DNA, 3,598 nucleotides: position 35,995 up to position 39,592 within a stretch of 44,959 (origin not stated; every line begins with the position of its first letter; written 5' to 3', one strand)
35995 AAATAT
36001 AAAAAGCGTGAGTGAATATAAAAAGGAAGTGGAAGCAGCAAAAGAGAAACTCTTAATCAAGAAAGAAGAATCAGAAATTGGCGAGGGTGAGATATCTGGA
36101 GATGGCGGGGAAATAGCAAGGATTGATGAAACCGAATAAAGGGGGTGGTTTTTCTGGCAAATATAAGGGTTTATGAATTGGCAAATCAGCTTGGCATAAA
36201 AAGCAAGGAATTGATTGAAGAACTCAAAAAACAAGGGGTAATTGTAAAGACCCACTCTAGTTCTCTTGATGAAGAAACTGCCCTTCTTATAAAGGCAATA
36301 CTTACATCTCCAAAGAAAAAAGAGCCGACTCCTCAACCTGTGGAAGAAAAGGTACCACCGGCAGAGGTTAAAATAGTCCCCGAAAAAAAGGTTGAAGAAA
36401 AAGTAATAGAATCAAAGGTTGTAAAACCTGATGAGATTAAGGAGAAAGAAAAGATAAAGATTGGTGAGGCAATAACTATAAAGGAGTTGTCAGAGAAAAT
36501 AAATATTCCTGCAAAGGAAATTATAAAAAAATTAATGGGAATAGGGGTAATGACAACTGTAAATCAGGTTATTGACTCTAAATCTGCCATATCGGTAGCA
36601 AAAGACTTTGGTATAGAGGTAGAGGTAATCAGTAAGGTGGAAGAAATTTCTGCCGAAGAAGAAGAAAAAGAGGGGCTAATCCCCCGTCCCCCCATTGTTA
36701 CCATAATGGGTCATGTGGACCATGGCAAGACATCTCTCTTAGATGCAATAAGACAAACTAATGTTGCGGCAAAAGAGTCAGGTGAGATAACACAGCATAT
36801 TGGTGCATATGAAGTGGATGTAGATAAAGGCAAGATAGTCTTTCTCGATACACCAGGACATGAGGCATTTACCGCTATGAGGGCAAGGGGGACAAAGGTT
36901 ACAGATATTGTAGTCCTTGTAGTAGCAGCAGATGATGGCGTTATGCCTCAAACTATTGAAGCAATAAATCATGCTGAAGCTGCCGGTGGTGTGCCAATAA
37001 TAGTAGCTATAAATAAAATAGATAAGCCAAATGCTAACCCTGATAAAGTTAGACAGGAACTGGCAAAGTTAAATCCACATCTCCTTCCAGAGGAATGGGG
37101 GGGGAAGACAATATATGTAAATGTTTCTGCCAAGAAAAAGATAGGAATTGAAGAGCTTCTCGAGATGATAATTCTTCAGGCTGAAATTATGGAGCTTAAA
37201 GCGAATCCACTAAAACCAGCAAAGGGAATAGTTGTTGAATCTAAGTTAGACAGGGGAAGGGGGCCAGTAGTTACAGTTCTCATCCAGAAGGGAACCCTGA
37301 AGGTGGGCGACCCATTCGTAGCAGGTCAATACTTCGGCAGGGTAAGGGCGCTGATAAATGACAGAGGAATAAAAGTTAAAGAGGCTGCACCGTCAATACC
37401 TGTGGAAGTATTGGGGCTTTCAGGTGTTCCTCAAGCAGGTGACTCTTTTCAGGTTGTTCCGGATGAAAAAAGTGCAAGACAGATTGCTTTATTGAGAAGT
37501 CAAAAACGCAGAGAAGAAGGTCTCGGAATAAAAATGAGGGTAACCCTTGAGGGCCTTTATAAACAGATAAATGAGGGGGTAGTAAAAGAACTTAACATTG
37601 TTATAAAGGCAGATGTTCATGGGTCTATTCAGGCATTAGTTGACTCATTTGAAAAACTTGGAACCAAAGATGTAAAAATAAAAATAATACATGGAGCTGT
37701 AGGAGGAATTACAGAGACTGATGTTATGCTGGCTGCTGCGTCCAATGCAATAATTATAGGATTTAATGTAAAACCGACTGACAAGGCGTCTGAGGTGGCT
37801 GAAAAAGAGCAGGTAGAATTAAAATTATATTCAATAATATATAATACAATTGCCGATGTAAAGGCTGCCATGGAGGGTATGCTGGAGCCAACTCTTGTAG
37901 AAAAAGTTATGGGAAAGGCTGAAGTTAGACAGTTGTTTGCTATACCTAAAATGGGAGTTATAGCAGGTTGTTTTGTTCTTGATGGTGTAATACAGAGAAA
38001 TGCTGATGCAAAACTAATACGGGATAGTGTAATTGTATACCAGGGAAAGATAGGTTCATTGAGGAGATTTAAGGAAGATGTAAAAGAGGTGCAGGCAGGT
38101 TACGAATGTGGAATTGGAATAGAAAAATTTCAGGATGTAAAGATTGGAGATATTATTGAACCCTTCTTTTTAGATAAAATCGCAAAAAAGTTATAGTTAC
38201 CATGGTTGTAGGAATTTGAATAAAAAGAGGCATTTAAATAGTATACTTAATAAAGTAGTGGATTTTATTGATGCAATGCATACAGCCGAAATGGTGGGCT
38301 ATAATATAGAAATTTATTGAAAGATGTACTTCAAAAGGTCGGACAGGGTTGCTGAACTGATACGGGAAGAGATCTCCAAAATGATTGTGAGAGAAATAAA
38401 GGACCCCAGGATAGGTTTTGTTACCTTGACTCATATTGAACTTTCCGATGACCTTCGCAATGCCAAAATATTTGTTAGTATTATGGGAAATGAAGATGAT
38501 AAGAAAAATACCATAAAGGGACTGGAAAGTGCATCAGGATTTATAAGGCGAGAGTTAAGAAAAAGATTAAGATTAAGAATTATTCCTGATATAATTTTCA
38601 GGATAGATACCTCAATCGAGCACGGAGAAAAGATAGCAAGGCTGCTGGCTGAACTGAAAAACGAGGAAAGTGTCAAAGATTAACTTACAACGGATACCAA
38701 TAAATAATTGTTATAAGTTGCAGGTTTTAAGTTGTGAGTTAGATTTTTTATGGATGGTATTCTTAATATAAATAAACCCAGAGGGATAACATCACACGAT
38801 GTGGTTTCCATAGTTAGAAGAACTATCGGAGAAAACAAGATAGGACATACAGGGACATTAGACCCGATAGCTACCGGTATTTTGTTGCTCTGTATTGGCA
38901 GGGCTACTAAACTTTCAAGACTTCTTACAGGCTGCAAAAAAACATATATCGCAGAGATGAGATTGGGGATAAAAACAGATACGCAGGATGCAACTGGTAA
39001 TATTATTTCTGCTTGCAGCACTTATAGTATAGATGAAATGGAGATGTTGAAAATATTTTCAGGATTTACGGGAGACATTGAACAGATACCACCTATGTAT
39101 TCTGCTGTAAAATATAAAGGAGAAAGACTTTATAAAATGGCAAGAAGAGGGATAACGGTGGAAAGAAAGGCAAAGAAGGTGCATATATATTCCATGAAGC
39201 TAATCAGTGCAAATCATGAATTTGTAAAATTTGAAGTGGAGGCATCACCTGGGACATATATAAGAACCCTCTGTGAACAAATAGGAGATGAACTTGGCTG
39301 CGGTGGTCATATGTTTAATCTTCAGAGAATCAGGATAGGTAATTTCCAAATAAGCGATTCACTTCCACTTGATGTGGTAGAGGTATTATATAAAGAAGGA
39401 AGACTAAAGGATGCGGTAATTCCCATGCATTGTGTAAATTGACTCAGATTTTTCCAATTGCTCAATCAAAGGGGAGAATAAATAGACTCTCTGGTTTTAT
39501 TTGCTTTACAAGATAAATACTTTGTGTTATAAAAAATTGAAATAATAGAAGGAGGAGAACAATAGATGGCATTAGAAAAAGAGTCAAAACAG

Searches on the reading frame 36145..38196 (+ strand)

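Call 45: search_protein_families(library=pfam, proteins=[window:36145-38196:+], max_evalue=0.0001)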
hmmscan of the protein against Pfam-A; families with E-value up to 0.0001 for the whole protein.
window:36145-38196:+ (683 aa): 8 families
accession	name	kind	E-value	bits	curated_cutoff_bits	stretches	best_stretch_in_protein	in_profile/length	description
PF11987.13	IF-2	-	3e-39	134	27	1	463-573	7-117/117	Translation-initiation factor 2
PF00009.33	GTP_EFTU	-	3.6e-35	121.7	26.5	1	184-344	5-184/188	Elongation factor Tu GTP binding domain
PF04760.21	IF2_N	-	3.3e-29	100.9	25.3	2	6-50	3-47/53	Translation initiation factor IF-2, N-terminal region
PF22042.2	EF-G_D2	-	3.6e-29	101.1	27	1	358-437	1-83/84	Elongation factor G domain 2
PF01926.29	MMR_HSR1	-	6e-10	39.7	21.9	1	185-291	2-113/113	50S ribosome-binding GTPase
PF03144.31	GTP_EFTU_D2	-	4.5e-07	30.6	30.3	1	604-671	1-72/73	Elongation factor Tu domain 2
PF00071.28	Ras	-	9.4e-07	29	21.6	1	186-345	3-159/162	Ras family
PF00025.27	Arf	-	3.1e-05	24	22.3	1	187-342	19-170/174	ADP-ribosylation factor family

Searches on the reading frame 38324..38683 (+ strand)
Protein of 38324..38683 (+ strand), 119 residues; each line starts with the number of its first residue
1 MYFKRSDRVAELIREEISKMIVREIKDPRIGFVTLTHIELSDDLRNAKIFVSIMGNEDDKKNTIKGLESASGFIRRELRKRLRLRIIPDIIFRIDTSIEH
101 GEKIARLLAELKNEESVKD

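Call 45: search_protein_families(library=pfam, proteins=[window:38324-38683:+], max_evalue=0.0001)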
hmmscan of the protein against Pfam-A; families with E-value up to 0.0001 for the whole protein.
window:38324-38683:+ (119 aa): 1 family
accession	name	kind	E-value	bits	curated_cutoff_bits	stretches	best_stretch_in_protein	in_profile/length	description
PF02033.23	RBFA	-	2.2e-36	124.8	34.7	1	5-108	1-105/105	Ribosome-binding factor A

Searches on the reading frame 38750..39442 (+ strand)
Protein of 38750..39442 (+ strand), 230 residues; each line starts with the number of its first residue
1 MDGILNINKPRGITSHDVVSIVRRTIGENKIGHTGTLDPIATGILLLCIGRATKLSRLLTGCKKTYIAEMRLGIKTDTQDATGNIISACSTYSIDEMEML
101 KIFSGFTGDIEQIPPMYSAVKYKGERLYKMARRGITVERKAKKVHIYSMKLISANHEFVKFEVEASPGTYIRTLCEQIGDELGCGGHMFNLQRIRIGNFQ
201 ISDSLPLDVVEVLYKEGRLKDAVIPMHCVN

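Call 45: search_protein_families(library=pfam, proteins=[window:38750-39442:+], max_evalue=0.0001)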
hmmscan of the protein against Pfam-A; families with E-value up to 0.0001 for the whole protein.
window:38750-39442:+ (230 aa): 2 families
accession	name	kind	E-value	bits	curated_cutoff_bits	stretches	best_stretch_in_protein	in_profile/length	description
PF01509.24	TruB_N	-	1.7e-55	188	27.3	1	23-171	1-149/149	TruB family pseudouridylate synthase (N terminal domain)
PF16198.10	TruB_C_2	-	5.4e-12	46.1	29.3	1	172-226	1-61/66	tRNA pseudouridylate synthase B C-terminal domain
